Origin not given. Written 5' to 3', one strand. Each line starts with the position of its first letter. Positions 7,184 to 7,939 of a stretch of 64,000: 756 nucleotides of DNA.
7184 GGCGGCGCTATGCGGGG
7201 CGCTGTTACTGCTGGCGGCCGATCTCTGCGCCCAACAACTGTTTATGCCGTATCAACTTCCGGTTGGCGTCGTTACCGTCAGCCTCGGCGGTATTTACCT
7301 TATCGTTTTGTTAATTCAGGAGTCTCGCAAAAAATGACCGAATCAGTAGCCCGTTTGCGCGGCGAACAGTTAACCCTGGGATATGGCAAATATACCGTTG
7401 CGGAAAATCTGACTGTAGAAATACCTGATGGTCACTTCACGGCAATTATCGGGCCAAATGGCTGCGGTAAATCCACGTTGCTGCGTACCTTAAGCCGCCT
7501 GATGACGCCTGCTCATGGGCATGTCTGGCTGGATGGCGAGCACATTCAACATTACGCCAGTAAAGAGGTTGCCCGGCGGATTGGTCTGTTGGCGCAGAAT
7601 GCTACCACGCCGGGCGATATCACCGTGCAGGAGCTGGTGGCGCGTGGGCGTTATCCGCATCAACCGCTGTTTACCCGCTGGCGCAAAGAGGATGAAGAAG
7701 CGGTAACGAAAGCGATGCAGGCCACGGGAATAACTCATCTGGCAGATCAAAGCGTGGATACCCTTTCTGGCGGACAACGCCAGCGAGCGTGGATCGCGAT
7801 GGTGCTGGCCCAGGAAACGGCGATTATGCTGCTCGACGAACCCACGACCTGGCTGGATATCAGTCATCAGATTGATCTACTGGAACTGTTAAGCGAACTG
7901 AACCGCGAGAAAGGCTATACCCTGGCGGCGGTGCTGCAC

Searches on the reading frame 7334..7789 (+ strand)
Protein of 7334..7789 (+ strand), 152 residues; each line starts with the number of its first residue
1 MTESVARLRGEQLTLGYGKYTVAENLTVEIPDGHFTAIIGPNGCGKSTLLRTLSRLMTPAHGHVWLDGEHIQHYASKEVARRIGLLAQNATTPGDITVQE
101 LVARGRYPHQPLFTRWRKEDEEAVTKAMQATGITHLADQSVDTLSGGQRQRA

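Call 48: find_encoding_contigs(protein=window:7334-7789:+, flank=300, max_places=10)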
Protein window:7334-7789:+ (152 aa): 24 contigs read that carry it; 10 places shown.
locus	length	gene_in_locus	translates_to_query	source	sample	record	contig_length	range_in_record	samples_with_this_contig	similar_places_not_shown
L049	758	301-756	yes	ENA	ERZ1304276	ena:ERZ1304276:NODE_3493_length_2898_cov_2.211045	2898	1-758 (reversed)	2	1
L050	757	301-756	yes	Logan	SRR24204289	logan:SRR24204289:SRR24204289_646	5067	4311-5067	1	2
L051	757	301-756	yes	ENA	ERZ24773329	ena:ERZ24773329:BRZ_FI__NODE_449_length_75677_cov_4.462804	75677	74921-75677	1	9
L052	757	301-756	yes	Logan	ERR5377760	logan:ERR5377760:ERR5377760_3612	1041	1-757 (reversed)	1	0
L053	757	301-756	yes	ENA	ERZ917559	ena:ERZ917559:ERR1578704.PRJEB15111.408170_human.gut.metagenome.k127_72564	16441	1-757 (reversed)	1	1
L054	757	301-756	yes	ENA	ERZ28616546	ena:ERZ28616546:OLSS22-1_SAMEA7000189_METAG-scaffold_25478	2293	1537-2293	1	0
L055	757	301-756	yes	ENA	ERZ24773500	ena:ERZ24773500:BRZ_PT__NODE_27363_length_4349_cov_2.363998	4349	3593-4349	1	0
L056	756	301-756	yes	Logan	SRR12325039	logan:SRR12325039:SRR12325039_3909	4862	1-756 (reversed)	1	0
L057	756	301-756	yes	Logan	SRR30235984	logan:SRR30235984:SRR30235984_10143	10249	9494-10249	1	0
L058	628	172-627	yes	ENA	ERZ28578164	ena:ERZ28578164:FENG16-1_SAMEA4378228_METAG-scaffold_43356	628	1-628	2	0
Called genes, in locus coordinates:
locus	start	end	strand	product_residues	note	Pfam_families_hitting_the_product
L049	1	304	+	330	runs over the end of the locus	PF01032:FecCD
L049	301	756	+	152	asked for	PF13476:AAA_23 (weak), PF13555:AAA_29 (weak), PF00005:ABC_tran, PF13191:AAA_16 (weak), PF13304:AAA_21 (weak), PF13521:AAA_28 (weak)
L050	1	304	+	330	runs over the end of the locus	PF01032:FecCD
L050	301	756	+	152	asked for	PF13476:AAA_23 (weak), PF13555:AAA_29 (weak), PF00005:ABC_tran, PF13191:AAA_16 (weak), PF13304:AAA_21 (weak), PF13521:AAA_28 (weak)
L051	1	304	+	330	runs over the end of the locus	PF01032:FecCD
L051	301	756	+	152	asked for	PF13476:AAA_23 (weak), PF13555:AAA_29 (weak), PF00005:ABC_tran, PF13191:AAA_16 (weak), PF13304:AAA_21 (weak), PF13521:AAA_28 (weak)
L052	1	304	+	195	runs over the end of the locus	?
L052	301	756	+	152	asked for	PF13476:AAA_23 (weak), PF13555:AAA_29 (weak), PF00005:ABC_tran, PF13191:AAA_16 (weak), PF13304:AAA_21 (weak), PF13521:AAA_28 (weak)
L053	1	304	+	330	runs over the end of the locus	PF01032:FecCD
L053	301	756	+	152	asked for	PF13476:AAA_23 (weak), PF13555:AAA_29 (weak), PF00005:ABC_tran, PF13191:AAA_16 (weak), PF13304:AAA_21 (weak), PF13521:AAA_28 (weak)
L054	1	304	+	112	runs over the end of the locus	PF01032:FecCD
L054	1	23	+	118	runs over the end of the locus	PF01032:FecCD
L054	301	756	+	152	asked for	PF13476:AAA_23 (weak), PF13555:AAA_29 (weak), PF00005:ABC_tran, PF13191:AAA_16 (weak), PF13304:AAA_21 (weak), PF13521:AAA_28 (weak)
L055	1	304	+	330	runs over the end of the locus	PF01032:FecCD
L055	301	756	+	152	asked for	PF13476:AAA_23 (weak), PF13555:AAA_29 (weak), PF00005:ABC_tran, PF13191:AAA_16 (weak), PF13304:AAA_21 (weak), PF13521:AAA_28 (weak)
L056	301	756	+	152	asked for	PF13476:AAA_23 (weak), PF13555:AAA_29 (weak), PF00005:ABC_tran, PF13191:AAA_16 (weak), PF13304:AAA_21 (weak), PF13521:AAA_28 (weak)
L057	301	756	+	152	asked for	PF13476:AAA_23 (weak), PF13555:AAA_29 (weak), PF00005:ABC_tran, PF13191:AAA_16 (weak), PF13304:AAA_21 (weak), PF13521:AAA_28 (weak)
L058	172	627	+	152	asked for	PF13476:AAA_23 (weak), PF13555:AAA_29 (weak), PF00005:ABC_tran, PF13191:AAA_16 (weak), PF13304:AAA_21 (weak), PF13521:AAA_28 (weak)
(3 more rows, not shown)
